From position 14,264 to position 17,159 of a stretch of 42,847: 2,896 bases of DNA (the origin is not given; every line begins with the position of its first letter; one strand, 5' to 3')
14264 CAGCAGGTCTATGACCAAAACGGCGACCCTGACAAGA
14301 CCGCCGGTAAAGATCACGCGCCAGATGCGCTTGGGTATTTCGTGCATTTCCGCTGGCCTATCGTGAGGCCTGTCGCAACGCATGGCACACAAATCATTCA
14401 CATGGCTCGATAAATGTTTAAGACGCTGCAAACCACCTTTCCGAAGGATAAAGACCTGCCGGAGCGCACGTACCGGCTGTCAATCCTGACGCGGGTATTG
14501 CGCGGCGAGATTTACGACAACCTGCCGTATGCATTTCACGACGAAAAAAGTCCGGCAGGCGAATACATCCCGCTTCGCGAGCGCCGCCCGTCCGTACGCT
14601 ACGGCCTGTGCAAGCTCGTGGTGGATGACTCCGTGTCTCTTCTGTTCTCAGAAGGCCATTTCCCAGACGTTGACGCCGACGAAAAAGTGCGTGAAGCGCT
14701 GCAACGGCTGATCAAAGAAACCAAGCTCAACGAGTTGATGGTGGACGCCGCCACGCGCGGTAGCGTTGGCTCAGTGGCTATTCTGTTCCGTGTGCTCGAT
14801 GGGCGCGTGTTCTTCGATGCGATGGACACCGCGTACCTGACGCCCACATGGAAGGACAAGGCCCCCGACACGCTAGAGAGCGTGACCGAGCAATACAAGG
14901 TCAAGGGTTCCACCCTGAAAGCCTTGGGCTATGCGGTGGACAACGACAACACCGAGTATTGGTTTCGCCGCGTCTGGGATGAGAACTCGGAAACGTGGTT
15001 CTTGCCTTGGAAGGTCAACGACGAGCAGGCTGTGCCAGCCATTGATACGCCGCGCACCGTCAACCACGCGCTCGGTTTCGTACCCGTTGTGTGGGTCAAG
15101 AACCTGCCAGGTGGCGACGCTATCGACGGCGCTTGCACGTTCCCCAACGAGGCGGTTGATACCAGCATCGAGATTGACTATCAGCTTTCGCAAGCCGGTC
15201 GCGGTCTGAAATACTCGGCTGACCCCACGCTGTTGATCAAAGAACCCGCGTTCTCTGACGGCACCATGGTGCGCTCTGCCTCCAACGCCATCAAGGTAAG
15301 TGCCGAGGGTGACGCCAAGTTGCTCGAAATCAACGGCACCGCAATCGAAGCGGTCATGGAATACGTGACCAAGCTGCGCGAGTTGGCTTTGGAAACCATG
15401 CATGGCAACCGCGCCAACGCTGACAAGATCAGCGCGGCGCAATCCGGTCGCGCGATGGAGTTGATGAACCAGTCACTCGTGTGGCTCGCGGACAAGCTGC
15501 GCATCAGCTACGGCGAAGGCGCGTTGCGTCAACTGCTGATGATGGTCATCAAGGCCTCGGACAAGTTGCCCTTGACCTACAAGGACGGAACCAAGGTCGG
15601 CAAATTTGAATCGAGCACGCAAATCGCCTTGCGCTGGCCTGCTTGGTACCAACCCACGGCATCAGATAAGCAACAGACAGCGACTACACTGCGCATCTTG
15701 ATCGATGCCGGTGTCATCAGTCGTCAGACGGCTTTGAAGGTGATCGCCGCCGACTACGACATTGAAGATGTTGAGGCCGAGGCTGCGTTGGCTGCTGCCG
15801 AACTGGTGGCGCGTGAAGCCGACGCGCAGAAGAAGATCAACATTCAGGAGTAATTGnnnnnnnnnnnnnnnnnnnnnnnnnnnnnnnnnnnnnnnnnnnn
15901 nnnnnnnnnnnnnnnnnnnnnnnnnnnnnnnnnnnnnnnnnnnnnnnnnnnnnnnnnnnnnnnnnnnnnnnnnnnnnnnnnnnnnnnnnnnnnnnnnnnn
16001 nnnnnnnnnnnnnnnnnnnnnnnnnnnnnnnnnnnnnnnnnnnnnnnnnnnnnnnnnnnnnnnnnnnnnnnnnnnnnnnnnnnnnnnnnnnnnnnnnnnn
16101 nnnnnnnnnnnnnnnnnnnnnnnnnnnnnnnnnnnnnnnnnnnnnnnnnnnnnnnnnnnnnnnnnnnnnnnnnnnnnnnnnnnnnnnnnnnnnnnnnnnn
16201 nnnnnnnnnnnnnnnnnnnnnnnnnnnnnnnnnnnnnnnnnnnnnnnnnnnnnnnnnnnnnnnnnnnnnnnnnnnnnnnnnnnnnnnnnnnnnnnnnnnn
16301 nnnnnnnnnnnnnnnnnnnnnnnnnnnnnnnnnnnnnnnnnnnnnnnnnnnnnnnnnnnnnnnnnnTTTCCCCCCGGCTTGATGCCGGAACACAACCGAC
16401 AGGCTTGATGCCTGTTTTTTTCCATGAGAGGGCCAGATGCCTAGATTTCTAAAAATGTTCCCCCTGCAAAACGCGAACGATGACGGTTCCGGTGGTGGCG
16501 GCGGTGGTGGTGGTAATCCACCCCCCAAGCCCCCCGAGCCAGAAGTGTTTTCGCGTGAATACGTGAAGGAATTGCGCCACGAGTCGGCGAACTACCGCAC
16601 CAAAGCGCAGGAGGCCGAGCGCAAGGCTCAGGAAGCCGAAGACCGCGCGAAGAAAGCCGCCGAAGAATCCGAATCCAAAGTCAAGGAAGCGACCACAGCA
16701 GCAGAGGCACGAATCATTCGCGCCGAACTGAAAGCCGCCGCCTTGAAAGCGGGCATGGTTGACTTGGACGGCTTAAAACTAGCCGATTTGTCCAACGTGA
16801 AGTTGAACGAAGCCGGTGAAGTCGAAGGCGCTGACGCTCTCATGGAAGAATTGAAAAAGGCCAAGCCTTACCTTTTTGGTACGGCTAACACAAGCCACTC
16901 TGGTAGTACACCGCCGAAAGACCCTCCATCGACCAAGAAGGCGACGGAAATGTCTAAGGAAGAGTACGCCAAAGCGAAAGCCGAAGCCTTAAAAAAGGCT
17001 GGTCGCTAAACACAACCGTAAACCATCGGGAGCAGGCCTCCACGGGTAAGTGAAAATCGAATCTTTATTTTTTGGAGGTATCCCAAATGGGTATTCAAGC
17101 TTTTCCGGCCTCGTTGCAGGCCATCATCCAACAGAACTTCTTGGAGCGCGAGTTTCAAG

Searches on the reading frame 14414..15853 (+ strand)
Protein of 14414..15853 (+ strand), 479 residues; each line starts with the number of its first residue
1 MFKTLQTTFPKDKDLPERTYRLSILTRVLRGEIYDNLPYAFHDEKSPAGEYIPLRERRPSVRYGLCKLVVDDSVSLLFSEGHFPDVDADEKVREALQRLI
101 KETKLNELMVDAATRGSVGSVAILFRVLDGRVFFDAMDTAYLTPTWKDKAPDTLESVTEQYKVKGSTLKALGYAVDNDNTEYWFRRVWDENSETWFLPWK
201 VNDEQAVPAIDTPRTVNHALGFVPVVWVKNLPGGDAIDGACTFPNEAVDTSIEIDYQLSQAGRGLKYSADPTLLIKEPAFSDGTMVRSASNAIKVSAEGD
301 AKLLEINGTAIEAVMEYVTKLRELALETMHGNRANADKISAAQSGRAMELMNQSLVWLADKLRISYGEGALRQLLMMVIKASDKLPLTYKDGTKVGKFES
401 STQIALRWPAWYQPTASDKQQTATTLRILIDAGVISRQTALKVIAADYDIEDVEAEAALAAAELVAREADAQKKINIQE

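Call 3: search_protein_families(library=pfam, proteins=[window:14414-15853:+], max_evalue=0.01)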
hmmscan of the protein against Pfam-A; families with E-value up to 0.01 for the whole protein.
window:14414-15853:+ (479 aa): 1 family
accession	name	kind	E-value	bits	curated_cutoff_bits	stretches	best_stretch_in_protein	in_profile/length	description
PF05133.19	SPP1_portal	-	8.2e-11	41.9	25.5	1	55-463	37-409/416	Phage portal protein, SPP1 Gp6-like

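Call 4: search_protein_families(library=phrogs, proteins=[window:14414-15853:+], max_evalue=0.001)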
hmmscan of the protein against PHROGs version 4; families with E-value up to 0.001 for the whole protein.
window:14414-15853:+ (479 aa): 3 families
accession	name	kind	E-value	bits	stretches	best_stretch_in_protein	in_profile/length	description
phrog_145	-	head and packaging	1.3e-17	64.7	1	178-450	191-455/493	portal protein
phrog_64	-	head and packaging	6e-16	59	1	66-472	129-505/547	portal protein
phrog_20475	-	head and packaging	1.8e-07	30.7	1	212-278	183-248/701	virion structural protein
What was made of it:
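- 14414..15853 (+): Portal protein; its stop codon is 3 nt before the nuc ATG. Pfam SPP1_portal, E 8e-11; phrog_145 and phrog_64 (calls 3, 4).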

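Call 51: find_related_loci(query=window:14414-15853:+, collection=viral_contigs, flank=4000)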
Query window:14414-15853:+ (479 aa) in viral_contigs; peptide patterns used: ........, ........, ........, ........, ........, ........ (x = any residue, [..] = any of these).
168 stretches matched a pattern; 154 encode a relative of the query (tblastn E <= 1e-3); the best 80 are kept; 80 distinct loci.
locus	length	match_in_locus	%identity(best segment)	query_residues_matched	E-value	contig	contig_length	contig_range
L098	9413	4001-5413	71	1-471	0e+0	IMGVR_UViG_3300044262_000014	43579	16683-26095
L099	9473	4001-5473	62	1-479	0e+0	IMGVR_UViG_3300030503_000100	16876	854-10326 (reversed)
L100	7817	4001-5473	62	1-479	0e+0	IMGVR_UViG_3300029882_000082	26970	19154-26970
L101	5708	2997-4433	64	1-467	0e+0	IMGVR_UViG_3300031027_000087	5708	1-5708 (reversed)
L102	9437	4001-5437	64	1-467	0e+0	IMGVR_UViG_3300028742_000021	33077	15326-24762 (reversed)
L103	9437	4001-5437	64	1-467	0e+0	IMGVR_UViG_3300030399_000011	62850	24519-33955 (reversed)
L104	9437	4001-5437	64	1-467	0e+0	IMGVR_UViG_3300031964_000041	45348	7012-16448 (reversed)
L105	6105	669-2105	64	1-467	0e+0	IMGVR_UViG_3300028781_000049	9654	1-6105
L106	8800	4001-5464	62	2-479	0e+0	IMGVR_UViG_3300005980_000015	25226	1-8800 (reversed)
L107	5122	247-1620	65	1-456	0e+0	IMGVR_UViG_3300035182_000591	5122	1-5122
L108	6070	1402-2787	63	1-452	0e+0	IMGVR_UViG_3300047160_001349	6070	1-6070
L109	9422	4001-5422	63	1-463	0e+0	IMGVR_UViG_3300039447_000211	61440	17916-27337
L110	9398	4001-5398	63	1-463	0e+0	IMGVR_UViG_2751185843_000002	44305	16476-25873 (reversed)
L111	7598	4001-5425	61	1-473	0e+0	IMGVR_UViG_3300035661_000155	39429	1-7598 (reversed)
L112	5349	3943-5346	63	1-456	0e+0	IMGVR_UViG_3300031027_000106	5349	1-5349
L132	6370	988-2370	62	2-456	0e+0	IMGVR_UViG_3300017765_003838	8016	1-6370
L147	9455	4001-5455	56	1-479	0e+0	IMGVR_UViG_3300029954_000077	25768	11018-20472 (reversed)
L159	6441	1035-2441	57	2-463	6e-174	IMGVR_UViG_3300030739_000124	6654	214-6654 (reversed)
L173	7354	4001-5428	56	1-473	2e-169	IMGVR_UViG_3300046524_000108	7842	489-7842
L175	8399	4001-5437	54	1-456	7e-169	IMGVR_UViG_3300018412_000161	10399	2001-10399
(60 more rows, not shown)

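Call 52: find_related_loci(query=window:14414-15853:+, collection=genome_contigs, flank=4000)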
Query window:14414-15853:+ (479 aa) in genome_contigs; peptide patterns used: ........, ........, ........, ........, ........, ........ (x = any residue, [..] = any of these).
131 stretches matched a pattern; 36 encode a relative of the query (tblastn E <= 1e-3); 36 distinct loci.
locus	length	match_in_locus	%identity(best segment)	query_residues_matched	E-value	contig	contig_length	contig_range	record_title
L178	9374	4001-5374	64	1-456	0e+0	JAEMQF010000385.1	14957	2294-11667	MAG: Burkholderiales bacterium isolate 2017_B01_C_4 c_000000069411, whole genome shotgun sequence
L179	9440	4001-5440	63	1-474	0e+0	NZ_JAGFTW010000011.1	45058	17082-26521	Cupriavidus gilardii strain Marseille CSURQ4897 contig00036, whole genome shotgun sequence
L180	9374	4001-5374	65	1-456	0e+0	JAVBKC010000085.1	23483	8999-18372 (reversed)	MAG: Niveibacterium sp. isolate GLO_MAG_00185 c_000008749141, whole genome shotgun sequence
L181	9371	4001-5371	63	1-456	0e+0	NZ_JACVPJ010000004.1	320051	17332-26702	Polynucleobacter sp. JS-Safj-400b-B2 NODE_4_length_320051_cov_117.85968, whole genome shotgun sequence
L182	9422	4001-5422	62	1-463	0e+0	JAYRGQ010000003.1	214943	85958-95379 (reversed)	MAG: Rhodocyclaceae bacterium isolate SZ_szas22bin.2 NODE_46_length_214943_cov_11.435, whole genome shotgun sequence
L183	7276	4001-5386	62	1-459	0e+0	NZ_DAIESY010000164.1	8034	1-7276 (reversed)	MAG: Halothiobacillus sp. isolate clean1238 k141_2111985, whole genome shotgun sequence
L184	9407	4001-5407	61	1-471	0e+0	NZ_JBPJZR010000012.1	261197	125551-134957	Variovorax sp. GB1P17 NODE_12_length_261197_cov_33.190103, whole genome shotgun sequence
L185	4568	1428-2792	63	1-452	0e+0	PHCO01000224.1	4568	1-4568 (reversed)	MAG: Betaproteobacteria bacterium HGW-Betaproteobacteria-18 08E140C01_scaffold_10161, whole genome shotgun sequence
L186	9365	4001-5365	63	1-452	0e+0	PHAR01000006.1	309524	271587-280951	MAG: Deltaproteobacteria bacterium HGW-Deltaproteobacteria-8 08E140C01_z5_2013_Ig3399_v2_scaffold_171, whole genome shot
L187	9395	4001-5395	62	2-463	0e+0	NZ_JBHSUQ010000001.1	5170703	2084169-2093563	Undibacterium arcticum strain KCTC 42986 contig_1_pilon, whole genome shotgun sequence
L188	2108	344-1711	63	2-452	0e+0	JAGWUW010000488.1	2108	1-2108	MAG: Betaproteobacteria bacterium isolate REEB405 contig-150_64102, whole genome shotgun sequence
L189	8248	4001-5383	62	2-458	0e+0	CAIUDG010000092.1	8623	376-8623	MAG: uncultured beta proteobacterium isolate B12_bin-0928 genome assembly, contig: bin-0928:092/175, whole genome shotgu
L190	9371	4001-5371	62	2-452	0e+0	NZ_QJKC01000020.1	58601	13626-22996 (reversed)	Aquitalea magnusonii strain DSM 25134 Ga0244556_120, whole genome shotgun sequence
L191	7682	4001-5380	62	2-456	0e+0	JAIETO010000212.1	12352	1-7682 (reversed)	MAG: Burkholderiaceae bacterium isolate time.spades.CONCOCT.2.5kb_003 c_000000000110, whole genome shotgun sequence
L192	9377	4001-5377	59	2-456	0e+0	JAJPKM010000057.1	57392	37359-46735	MAG: Gammaproteobacteria bacterium isolate Centralia_MAG_79 k107_10323323, whole genome shotgun sequence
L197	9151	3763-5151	58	1-458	7e-174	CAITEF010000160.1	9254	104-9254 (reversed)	MAG: uncultured Rhodospirillales bacterium isolate AlinenLipids_bin-0429 genome assembly, contig: bin-0429:160/697, whol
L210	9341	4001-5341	48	12-458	2e-130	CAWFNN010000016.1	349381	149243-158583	MAG: uncultured Alphaproteobacteria bacterium isolate MFD06092.bin.2.160 genome assembly, contig: contig_43351, whole ge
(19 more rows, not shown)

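Call 56: search_protein_families(library=pfam, proteins=[L108:2963-3562:+, L190:5470-5907:+, L147:5473-6294:+, L132:2459-4168:+, L175:5563-6327:+, L159:2511-3410:+, L173:5490-6647:+, L175:6324-7148:+, L197:5667-6314:+, L210:5471-6160:+], max_evalue=0.01)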
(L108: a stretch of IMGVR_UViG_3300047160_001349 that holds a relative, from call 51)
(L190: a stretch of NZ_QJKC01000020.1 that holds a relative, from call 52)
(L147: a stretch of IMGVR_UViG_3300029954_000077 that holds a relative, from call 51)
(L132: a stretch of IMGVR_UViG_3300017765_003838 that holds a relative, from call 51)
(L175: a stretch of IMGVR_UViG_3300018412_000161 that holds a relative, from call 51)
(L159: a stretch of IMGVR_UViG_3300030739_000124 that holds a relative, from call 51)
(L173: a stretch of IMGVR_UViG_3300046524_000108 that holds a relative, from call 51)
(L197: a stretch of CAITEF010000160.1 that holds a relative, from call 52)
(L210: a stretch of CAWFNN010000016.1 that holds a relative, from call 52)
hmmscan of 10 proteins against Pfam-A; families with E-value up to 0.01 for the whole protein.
L108:2963-3562:+ (199 aa): 0 families

L190:5470-5907:+ (145 aa): 0 families

L147:5473-6294:+ (273 aa): 0 families

L132:2459-4168:+ (569 aa): 3 families
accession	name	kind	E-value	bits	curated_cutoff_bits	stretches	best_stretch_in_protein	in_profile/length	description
PF13472.12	Lipase_GDSL_2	-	9.8e-15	55.9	32.9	1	195-347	26-176/178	GDSL-like Lipase/Acylhydrolase family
PF00657.28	Lipase_GDSL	-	1.9e-10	41.7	23.6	1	85-354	1-208/208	GDSL-like Lipase/Acylhydrolase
PF04311.20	DUF459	-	0.0018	18.1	27.2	0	228-356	55-196/197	Protein of unknown function (DUF459)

L175:5563-6327:+ (254 aa): 1 family
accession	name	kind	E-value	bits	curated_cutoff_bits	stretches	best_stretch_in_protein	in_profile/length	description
PF01555.25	N6_N4_Mtase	-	4.4e-31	109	26.7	1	25-240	1-221/221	DNA methylase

L159:2511-3410:+ (299 aa): 1 family
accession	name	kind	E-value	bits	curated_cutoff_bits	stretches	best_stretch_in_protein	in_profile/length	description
PF01391.23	Collagen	-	1e-06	28.9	27.2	1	106-161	1-56/60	Collagen triple helix repeat (20 copies)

L173:5490-6647:+ (385 aa): 2 families
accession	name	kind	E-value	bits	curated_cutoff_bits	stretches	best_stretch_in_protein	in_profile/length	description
PF18024.7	HTH_50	-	8.4e-06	25.8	27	1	18-45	17-44/50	Helix-turn-helix domain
PF00126.33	HTH_1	-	0.0018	18.6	26.6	1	13-51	2-40/60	Bacterial regulatory helix-turn-helix protein, lysR family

L175:6324-7148:+ (274 aa): 1 family
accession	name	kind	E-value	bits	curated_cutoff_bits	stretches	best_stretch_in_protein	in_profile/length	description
PF04233.19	Phage_Mu_F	-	4.3e-06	27.9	29.6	1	156-263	14-110/112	Phage Mu protein F like protein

L197:5667-6314:+ (215 aa): 0 families

L210:5471-6160:+ (229 aa): 1 family
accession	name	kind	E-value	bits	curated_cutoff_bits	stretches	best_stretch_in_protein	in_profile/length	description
PF01764.32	Lipase_3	-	1.3e-08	35.3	22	1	17-90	59-137/140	Lipase (class 3)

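Call 57: search_protein_families(library=phrogs, proteins=[L108:2963-3562:+, L190:5470-5907:+, L147:5473-6294:+, L132:2459-4168:+, L175:5563-6327:+, L159:2511-3410:+, L173:5490-6647:+, L175:6324-7148:+, L197:5667-6314:+, L210:5471-6160:+], max_evalue=0.001)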
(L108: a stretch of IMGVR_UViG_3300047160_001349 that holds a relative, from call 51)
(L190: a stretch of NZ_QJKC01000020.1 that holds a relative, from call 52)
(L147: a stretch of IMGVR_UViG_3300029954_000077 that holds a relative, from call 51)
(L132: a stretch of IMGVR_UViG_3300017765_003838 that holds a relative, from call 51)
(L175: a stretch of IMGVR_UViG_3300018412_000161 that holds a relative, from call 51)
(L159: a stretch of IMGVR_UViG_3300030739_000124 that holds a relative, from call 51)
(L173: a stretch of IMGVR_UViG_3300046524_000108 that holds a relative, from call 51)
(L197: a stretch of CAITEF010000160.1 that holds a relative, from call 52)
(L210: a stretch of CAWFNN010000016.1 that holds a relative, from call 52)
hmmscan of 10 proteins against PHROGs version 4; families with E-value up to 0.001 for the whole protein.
L108:2963-3562:+ (199 aa): 5 families
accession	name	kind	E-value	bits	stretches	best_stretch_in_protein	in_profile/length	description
phrog_419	-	unknown function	3.2e-28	100.1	1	99-198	41-124/300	-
phrog_1810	-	unknown function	2.4e-20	74.2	1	100-198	8-93/166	-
phrog_4502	-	unknown function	2.1e-19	71.2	1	100-197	2-86/190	-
phrog_33170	-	unknown function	1.8e-07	32.3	1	136-195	62-119/124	-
phrog_19511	-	unknown function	2.6e-06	28.5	1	100-197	2-88/155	-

L190:5470-5907:+ (145 aa): 0 families

L147:5473-6294:+ (273 aa): 0 families

L132:2459-4168:+ (569 aa): 1 family
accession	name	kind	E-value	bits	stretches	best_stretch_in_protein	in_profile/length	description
phrog_6102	-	moron, auxiliary metabolic gene and host takeover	7.8e-21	75.3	1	184-498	52-369/442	lipase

L175:5563-6327:+ (254 aa): 13 families
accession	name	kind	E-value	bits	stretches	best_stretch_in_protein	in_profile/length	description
phrog_67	-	other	3.1e-79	268.9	1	4-253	122-354/743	DNA methyltransferase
phrog_12862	-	unknown function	8.3e-49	166.3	1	8-141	5-135/149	-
phrog_18293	-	other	2.8e-39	134.7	1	159-249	24-114/119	methyltransferase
phrog_3008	-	other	2.3e-27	96.8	1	180-249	149-218/244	DNA methyltransferase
phrog_498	-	other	3.5e-22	79.7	1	151-249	325-427/633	DNA methyltransferase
phrog_23148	-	unknown function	1.2e-17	65.5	1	180-247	84-151/165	-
phrog_8769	-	other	2.7e-16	60.2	1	192-243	3-54/71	methyltransferase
phrog_6025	-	other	1.5e-14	55.1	1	5-96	11-114/192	DNA methyltransferase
phrog_6952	-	other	2e-13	51.6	1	180-246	113-179/181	DNA methyltransferase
phrog_23085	-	unknown function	5.4e-13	49.8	1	177-245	40-108/138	-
phrog_16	-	DNA, RNA and nucleotide metabolism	1.8e-07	30.7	1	189-249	856-916/986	DNA helicase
phrog_18146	-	other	2.4e-06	27.7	1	186-229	54-98/452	DNA methyltransferase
phrog_12517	-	unknown function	0.00012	22.3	1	188-246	93-151/316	-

L159:2511-3410:+ (299 aa): 15 families
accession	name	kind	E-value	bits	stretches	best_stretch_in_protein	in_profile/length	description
phrog_5073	-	tail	1.3e-14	55.1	1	77-165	259-359/519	tail fiber protein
phrog_819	-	tail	9.9e-13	48.1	1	92-211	511-625/1024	tail protein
phrog_366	-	tail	1.4e-12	48.8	1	33-179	284-388/474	tail fiber protein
phrog_8745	-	tail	7.7e-09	34.4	1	81-222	1388-1532/1803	tail fiber protein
phrog_10972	-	tail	9e-09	36.2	1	105-164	159-218/343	tail fiber protein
phrog_33894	-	unknown function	4.5e-08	33.1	1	89-222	422-542/727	-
phrog_6320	-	tail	5.6e-08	33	1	98-163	132-212/745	tail fiber protein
phrog_17587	-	tail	7.6e-08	32.3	1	86-163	333-408/641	tail fiber protein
phrog_38766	-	head and packaging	2.7e-07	30.5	1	68-183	83-198/478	virion structural protein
phrog_1658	-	unknown function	2.1e-06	28.7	1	105-229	45-159/239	-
phrog_30509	-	tail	3.8e-05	23.9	1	68-194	10-148/254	collagen like minor tail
phrog_38806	-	unknown function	5.2e-05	23.8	1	106-163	88-145/285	-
phrog_1806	-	tail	6e-05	23.5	1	81-189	147-259/276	collagen like minor tail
phrog_3904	-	tail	0.00024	20.5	0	87-212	651-764/1086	tail fiber protein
phrog_32123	-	unknown function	0.00034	20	1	99-199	256-355/532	-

L173:5490-6647:+ (385 aa): 5 families
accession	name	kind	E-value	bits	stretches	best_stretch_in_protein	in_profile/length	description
phrog_704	-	DNA, RNA and nucleotide metabolism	1.1e-124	417.5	1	15-384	10-389/390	DNA repair exonuclease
phrog_20762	-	unknown function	1.9e-29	103.3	1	269-383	2-117/117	-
phrog_20703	-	unknown function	4.2e-26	93.3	1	59-202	91-234/258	-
phrog_284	-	DNA, RNA and nucleotide metabolism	4.6e-18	66.3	1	98-371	93-384/398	exonuclease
phrog_21891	-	unknown function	0.00084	21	0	257-356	10-108/130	-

L175:6324-7148:+ (274 aa): 7 families
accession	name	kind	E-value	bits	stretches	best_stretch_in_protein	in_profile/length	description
phrog_2662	-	head and packaging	1.3e-14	54.8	1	95-268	549-709/717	portal protein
phrog_2468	-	head and packaging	1.1e-13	52.4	1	83-268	125-273/303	head morphogenesis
phrog_3517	-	head and packaging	2.7e-13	51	1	76-268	99-329/371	head morphogenesis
phrog_6577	-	unknown function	7.1e-07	28.9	1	154-268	128-230/1066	-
phrog_115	-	head and packaging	2.3e-05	24.7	1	156-267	221-317/665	minor head protein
phrog_28652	-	unknown function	2.4e-05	24.3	1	107-269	136-301/497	-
phrog_595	-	head and packaging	3.5e-05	24.3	1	156-268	200-298/513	head maturation protease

L197:5667-6314:+ (215 aa): 0 families

L210:5471-6160:+ (229 aa): 1 family
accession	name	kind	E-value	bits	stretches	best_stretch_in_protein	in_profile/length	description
phrog_21992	-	other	2.6e-16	61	1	22-132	101-207/213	esterase/lipase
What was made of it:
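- Lipases occur as cargo in the same slot in relatives (calls 56, 57).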

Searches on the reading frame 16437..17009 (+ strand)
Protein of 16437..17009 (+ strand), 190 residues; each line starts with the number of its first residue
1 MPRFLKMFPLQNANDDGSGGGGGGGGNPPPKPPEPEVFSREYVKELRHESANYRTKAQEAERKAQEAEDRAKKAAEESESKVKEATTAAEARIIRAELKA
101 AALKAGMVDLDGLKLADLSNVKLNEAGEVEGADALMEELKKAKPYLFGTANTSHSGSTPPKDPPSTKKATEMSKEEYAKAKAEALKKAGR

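Call 3: search_protein_families(library=pfam, proteins=[window:16437-17009:+], max_evalue=0.01)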
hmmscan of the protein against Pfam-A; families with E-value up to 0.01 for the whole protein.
window:16437-17009:+ (190 aa): 1 family
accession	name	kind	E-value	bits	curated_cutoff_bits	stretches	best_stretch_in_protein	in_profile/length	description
PF06810.17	Phage_scaffold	-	4.4e-14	53.3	35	1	43-165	36-165/170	Phage capsid assembly scaffolding protein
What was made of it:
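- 16437..17009 (+): Scaffolding protein; the start codon lies in a third copy of the GGCnnGATGCC motif (16431-16442). Pfam Phage_scaffold, E 4e-14 (call 3).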

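Call 4: search_protein_families(library=phrogs, proteins=[window:16437-17009:+], max_evalue=0.001)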
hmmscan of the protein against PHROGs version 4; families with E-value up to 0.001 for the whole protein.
window:16437-17009:+ (190 aa): 4 families
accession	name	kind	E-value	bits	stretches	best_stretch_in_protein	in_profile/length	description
phrog_233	-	head and packaging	2.4e-11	45.6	1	25-108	16-93/161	head scaffolding protein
phrog_194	-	head and packaging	1.9e-10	42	1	69-184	86-214/335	head scaffolding protein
phrog_4866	-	head and packaging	6.3e-06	27.2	1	42-176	88-231/245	head scaffolding protein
phrog_4708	-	head and packaging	0.00074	20.3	0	13-184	58-231/245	head scaffolding protein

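Call 96: find_encoding_contigs(protein=window:16437-17009:+, flank=3000, max_places=10)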
Protein window:16437-17009:+ (190 aa): 8 contigs read that carry it; 2 places shown.
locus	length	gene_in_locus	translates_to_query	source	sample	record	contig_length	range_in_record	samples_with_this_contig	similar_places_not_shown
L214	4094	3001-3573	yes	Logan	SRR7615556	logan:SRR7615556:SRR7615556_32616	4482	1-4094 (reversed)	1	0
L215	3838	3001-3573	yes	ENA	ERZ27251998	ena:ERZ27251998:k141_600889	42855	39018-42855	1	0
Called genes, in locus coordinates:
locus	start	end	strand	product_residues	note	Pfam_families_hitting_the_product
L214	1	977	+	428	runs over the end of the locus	PF03237:Terminase_6N, PF04466:Terminase_3, PF17289:Terminase_6C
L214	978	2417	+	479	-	PF05133:SPP1_portal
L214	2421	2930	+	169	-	PF13091:PLDc_2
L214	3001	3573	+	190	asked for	PF06810:Phage_scaffold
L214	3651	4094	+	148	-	?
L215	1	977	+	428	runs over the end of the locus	PF03237:Terminase_6N, PF04466:Terminase_3, PF17289:Terminase_6C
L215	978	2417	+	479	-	PF05133:SPP1_portal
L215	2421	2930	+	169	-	PF13091:PLDc_2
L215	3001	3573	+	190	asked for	PF06810:Phage_scaffold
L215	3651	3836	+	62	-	?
